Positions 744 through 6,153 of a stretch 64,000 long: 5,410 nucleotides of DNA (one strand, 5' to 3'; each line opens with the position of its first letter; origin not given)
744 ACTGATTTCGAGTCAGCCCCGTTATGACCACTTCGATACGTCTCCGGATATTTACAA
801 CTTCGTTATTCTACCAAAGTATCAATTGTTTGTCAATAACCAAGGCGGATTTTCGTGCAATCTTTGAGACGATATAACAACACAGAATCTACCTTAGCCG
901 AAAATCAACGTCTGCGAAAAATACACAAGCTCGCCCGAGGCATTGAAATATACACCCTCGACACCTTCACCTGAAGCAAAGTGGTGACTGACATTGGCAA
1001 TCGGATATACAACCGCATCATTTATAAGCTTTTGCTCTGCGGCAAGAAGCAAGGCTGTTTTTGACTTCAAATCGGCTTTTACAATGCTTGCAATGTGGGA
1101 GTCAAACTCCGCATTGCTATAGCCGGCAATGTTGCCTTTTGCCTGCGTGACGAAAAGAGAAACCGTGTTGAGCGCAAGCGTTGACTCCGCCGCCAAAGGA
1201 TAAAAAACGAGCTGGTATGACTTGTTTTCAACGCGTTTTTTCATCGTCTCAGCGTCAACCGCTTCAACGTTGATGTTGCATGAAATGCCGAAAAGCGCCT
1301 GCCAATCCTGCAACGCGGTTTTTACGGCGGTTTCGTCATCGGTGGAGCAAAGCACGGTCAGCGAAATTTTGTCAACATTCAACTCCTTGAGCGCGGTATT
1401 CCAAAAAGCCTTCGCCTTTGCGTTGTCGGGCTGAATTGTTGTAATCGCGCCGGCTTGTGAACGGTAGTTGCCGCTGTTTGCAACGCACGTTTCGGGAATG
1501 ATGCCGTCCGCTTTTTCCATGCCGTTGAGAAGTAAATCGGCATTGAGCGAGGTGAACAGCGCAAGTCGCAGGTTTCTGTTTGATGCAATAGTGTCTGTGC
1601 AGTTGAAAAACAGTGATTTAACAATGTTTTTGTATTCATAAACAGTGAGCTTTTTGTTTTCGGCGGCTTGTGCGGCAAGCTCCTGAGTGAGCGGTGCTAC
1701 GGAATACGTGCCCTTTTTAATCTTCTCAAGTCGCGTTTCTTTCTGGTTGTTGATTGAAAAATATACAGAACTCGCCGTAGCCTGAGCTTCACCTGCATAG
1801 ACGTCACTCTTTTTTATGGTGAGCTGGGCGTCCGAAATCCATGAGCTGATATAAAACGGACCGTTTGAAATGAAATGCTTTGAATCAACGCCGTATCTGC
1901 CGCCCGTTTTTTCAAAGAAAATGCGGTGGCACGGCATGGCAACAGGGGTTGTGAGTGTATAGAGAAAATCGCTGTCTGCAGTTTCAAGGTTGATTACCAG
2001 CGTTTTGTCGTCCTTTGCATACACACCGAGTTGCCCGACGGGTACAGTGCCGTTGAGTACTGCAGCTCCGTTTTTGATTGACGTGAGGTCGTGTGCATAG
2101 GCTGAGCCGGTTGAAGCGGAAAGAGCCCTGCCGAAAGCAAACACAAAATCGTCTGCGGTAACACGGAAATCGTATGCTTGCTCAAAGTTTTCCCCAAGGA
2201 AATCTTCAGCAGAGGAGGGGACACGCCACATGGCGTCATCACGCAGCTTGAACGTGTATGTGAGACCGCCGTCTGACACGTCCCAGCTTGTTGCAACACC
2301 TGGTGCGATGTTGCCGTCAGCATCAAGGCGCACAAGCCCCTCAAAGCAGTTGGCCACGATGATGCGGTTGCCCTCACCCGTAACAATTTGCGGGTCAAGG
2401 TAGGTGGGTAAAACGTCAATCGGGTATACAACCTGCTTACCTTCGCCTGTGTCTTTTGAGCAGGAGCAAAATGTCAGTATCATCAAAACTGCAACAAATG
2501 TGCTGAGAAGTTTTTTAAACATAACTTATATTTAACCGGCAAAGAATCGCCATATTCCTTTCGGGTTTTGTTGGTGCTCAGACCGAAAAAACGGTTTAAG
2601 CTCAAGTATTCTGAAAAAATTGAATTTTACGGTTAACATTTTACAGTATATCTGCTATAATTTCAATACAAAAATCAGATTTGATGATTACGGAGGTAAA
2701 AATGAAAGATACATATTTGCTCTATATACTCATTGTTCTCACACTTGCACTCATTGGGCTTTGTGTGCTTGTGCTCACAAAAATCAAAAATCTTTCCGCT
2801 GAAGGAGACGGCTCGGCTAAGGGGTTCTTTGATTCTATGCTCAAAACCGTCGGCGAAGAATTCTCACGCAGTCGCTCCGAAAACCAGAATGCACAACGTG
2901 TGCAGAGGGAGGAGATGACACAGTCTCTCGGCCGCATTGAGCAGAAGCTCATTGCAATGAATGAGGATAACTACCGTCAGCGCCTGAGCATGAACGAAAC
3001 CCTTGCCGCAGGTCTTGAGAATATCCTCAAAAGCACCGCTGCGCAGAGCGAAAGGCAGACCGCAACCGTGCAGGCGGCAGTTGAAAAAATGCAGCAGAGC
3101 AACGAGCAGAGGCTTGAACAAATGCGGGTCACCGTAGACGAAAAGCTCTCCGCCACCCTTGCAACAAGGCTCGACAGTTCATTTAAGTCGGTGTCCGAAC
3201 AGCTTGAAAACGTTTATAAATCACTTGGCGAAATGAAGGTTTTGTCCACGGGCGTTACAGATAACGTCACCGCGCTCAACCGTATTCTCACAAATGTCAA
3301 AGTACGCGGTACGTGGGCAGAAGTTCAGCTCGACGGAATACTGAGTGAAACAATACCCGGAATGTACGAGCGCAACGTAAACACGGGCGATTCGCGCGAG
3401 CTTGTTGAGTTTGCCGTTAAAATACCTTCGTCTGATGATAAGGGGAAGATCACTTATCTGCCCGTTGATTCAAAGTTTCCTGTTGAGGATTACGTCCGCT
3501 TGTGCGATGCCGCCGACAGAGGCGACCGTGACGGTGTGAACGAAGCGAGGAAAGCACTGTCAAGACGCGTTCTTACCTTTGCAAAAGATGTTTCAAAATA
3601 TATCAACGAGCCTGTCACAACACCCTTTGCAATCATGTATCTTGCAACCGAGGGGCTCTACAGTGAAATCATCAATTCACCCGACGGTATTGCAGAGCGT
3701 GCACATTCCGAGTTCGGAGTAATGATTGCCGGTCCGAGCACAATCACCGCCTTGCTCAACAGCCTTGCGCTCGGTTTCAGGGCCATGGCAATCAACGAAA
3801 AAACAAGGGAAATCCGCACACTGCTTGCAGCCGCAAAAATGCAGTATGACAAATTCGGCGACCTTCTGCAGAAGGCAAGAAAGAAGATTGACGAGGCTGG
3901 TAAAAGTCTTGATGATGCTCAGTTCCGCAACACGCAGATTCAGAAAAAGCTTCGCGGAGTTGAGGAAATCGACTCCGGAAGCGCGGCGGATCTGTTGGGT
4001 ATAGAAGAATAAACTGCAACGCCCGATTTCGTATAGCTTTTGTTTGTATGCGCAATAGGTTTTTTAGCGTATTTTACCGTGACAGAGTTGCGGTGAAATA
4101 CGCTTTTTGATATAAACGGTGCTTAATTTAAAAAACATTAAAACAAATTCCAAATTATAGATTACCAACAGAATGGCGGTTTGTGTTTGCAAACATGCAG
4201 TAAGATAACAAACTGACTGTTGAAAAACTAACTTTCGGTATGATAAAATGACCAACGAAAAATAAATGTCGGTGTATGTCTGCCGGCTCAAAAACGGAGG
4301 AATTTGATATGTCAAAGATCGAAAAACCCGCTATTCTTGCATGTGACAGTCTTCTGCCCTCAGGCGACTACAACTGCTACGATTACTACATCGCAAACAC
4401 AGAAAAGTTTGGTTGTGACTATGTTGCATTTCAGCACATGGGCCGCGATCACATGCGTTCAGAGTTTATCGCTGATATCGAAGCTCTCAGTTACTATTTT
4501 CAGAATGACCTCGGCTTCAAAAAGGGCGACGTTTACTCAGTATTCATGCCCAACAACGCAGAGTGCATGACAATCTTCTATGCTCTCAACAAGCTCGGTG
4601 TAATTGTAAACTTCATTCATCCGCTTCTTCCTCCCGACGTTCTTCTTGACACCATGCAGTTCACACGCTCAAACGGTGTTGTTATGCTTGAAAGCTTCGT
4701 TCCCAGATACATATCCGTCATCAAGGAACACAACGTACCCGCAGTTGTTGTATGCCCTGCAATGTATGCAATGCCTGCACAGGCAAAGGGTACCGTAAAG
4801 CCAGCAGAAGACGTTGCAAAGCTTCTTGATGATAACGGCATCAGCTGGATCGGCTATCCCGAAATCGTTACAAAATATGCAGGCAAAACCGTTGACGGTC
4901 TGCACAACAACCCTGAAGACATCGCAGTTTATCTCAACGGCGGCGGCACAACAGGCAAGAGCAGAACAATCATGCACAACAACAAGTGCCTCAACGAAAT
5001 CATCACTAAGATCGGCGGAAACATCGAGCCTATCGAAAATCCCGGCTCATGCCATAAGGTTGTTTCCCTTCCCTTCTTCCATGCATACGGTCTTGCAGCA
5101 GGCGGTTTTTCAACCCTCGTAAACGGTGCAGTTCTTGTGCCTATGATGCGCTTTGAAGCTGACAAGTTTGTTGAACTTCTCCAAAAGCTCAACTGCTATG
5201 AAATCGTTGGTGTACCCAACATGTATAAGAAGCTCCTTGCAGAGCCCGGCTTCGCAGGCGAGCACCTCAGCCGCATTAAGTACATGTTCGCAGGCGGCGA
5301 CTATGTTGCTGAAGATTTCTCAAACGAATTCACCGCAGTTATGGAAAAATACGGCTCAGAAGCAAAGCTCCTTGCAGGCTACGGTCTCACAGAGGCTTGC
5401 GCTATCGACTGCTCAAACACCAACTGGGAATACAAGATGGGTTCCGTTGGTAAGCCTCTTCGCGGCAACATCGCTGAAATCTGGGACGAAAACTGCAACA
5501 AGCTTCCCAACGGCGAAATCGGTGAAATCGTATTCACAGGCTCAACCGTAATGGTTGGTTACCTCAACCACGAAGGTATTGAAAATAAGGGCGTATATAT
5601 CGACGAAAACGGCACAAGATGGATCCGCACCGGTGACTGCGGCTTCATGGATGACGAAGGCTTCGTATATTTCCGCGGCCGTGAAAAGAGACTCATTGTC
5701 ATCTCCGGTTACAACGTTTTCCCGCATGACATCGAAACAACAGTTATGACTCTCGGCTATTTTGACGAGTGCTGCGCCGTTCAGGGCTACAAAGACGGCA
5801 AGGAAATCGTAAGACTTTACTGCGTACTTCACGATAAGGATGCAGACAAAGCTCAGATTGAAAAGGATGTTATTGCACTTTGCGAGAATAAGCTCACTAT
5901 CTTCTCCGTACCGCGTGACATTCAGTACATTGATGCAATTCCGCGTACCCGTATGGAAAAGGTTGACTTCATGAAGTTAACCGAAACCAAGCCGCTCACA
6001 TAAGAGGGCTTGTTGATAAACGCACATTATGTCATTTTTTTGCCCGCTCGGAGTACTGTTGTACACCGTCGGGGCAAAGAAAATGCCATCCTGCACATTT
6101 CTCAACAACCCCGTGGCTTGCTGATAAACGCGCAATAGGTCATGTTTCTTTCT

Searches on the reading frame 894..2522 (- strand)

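Call 5: search_protein_families(library=pfam, proteins=[window:894-2522:-], max_evalue=0.001)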
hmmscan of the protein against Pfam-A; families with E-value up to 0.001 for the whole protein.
window:894-2522:- (542 aa): 1 family
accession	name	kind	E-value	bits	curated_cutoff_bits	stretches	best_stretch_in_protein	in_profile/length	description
PF00496.27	SBP_bac_5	-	3.8e-45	155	32.4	1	72-461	2-364/368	Bacterial extracellular solute-binding proteins, family 5 Middle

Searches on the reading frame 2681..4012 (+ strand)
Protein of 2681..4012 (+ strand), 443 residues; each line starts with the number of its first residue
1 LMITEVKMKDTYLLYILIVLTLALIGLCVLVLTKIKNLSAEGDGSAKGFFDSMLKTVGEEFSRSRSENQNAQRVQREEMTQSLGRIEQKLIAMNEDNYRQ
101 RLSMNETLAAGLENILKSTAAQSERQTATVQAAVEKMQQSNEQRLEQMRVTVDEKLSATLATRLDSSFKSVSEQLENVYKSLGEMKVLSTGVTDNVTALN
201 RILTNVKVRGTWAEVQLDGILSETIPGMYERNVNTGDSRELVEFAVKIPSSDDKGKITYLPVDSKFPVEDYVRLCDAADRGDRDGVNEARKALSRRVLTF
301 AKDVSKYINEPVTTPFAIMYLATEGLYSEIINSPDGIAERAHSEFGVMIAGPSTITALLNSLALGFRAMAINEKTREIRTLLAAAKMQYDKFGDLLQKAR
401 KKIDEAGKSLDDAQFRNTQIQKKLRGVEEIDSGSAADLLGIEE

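Call 5: search_protein_families(library=pfam, proteins=[window:2681-4012:+], max_evalue=0.001)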
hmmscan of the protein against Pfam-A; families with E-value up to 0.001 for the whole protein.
window:2681-4012:+ (443 aa): 1 family
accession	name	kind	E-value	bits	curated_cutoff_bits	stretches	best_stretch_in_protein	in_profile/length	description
PF02646.22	RmuC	-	1.4e-62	211.9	26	1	143-432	1-286/291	RmuC family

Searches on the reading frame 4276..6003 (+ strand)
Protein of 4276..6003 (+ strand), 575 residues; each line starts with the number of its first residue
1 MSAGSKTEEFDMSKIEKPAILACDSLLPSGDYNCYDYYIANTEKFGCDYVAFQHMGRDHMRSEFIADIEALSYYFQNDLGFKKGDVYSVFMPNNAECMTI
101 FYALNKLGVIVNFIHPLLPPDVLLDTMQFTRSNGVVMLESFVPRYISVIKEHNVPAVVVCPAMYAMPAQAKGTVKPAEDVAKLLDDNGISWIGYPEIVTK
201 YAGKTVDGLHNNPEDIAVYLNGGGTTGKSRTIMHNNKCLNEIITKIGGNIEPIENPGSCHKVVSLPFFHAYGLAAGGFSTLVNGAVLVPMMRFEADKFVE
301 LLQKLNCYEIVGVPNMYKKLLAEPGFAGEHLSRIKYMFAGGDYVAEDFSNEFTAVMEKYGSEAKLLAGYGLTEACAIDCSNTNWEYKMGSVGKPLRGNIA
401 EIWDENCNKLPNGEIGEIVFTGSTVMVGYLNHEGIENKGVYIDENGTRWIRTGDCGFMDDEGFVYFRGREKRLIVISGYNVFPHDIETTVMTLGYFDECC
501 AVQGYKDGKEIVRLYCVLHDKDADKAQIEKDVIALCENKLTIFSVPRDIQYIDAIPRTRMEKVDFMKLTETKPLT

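Call 5: search_protein_families(library=pfam, proteins=[window:4276-6003:+], max_evalue=0.001)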
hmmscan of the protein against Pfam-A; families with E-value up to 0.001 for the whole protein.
window:4276-6003:+ (575 aa): 2 families
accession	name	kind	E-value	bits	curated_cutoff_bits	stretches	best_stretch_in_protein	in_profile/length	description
PF00501.34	AMP-binding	-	5.5e-46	157.5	29.9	1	48-430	10-384/384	AMP-binding enzyme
PF13193.12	AMP-binding_C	-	2.3e-06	28.8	24.5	1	486-562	2-76/76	AMP-binding enzyme C-terminal domain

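Call 36: search_protein_families(library=ncbifam, proteins=[window:4276-6000:+], max_evalue=0.00001)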
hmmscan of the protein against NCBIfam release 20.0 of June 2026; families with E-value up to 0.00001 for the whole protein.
window:4276-6000:+ (575 aa): 100 families (the best 25 are shown)
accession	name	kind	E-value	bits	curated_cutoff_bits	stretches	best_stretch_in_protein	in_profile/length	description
NF006181.0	PRK08314.1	subfamily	2.5e-69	234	705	1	48-571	39-553/563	long-chain-fatty-acid--CoA ligase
NF005463.0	PRK07059.1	subfamily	2.7e-62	211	869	1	48-564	38-548/557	long-chain-fatty-acid--CoA ligase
NF004837.0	PRK06187.1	subfamily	3.9e-61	206.9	476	1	63-568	38-518/531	long-chain-fatty-acid--CoA ligase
NF004114.0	PRK05605.1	equivalog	7.6e-58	196.2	766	1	36-564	38-561/575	long-chain-fatty-acid--CoA ligase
NF006523.0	PRK08974.1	equivalog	5e-57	193.3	884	1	47-566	37-547/561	long-chain-fatty-acid--CoA ligase FadD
NF004229.0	PRK05677.1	subfamily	2.6e-52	178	879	1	43-563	35-546/563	long-chain-fatty-acid--CoA ligase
NF006442.0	PRK08751.1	equivalog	5.6e-51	173.5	1023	1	48-567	40-553/560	long-chain fatty acid--CoA ligase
NF009139.0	PRK12492.1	equivalog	5.8e-51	173.6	1018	1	47-564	38-554/562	long-chain-fatty-acid--CoA ligase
NF005714.0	PRK07529.1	subfamily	1.9e-50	171.8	632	1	62-568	67-572/640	acyl-CoA synthetase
NF005307.0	PRK06839.1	equivalog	3.5e-50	171.1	748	1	60-571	29-492/496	o-succinylbenzoate--CoA ligase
NF052269.1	Staph_lig_FadD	equivalog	8.1e-50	169.6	650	1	188-570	124-491/499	long-chain-fatty-acid--CoA ligase FadD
NF005220.0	PRK06710.1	equivalog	2.7e-49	167.8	1116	1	37-563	28-544/563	long-chain-fatty-acid--CoA ligase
NF005702.0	PRK07514.1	subfamily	4.8e-46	157.2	558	1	153-565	100-493/506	malonyl-CoA synthase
NF009233.0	PRK12583.1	subfamily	5.5e-43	147.2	832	1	79-570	65-548/558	fatty acid CoA ligase family protein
NF005801.1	PRK07656.1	equivalog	1.4e-42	146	657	1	78-563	45-494/500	FadD3 family acyl-CoA ligase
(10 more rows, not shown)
